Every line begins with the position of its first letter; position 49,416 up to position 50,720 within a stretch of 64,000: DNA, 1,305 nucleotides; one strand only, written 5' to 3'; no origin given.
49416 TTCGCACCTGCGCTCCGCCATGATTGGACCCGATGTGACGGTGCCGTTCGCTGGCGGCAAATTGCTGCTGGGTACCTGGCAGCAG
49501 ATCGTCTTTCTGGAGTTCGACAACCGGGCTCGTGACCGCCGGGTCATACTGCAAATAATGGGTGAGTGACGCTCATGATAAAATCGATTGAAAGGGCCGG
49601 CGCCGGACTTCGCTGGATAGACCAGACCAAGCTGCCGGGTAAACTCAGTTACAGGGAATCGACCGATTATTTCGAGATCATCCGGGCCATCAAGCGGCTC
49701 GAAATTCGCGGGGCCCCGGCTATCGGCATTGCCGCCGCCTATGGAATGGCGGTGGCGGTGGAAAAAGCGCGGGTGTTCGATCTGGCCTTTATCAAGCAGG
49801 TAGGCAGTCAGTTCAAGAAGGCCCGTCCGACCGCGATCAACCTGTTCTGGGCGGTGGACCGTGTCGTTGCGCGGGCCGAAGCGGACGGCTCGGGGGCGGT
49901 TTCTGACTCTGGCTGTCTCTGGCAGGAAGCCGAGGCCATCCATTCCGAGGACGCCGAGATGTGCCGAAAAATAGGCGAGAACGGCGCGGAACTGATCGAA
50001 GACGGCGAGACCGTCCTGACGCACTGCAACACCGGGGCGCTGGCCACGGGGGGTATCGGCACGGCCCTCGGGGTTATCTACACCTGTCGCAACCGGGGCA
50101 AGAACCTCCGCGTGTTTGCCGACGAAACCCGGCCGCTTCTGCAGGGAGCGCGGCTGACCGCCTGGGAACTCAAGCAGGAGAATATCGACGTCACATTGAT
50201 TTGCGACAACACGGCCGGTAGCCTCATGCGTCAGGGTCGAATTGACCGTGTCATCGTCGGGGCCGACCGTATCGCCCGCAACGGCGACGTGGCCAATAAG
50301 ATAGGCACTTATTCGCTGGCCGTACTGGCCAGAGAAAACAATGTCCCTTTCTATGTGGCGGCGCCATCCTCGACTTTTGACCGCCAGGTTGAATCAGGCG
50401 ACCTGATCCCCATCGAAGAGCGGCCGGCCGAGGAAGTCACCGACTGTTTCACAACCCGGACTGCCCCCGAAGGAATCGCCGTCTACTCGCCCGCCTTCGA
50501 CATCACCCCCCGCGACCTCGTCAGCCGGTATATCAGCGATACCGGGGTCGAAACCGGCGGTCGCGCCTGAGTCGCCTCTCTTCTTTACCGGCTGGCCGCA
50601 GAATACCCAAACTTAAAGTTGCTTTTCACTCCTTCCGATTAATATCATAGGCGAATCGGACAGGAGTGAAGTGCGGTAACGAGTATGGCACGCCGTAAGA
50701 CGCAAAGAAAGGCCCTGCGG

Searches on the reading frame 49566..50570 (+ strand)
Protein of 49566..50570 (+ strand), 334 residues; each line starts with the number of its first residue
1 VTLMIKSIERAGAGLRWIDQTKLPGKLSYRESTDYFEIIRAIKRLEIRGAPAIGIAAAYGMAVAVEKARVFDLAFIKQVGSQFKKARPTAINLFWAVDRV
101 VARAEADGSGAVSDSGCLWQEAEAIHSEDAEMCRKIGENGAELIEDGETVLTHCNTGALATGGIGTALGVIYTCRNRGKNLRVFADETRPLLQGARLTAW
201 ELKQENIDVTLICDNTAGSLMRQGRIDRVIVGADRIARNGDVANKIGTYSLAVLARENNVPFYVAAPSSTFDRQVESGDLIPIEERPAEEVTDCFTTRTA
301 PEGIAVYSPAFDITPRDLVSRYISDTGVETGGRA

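Call 50: search_protein_families(library=pfam, proteins=[window:49566-50570:+], max_evalue=0.0001)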
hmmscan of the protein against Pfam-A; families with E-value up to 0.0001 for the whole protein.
window:49566-50570:+ (334 aa): 1 family
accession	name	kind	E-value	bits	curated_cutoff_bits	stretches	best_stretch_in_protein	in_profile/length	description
PF01008.23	IF-2B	-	1.3e-88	297.3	22.4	1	46-328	1-277/280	Initiation factor 2 subunit family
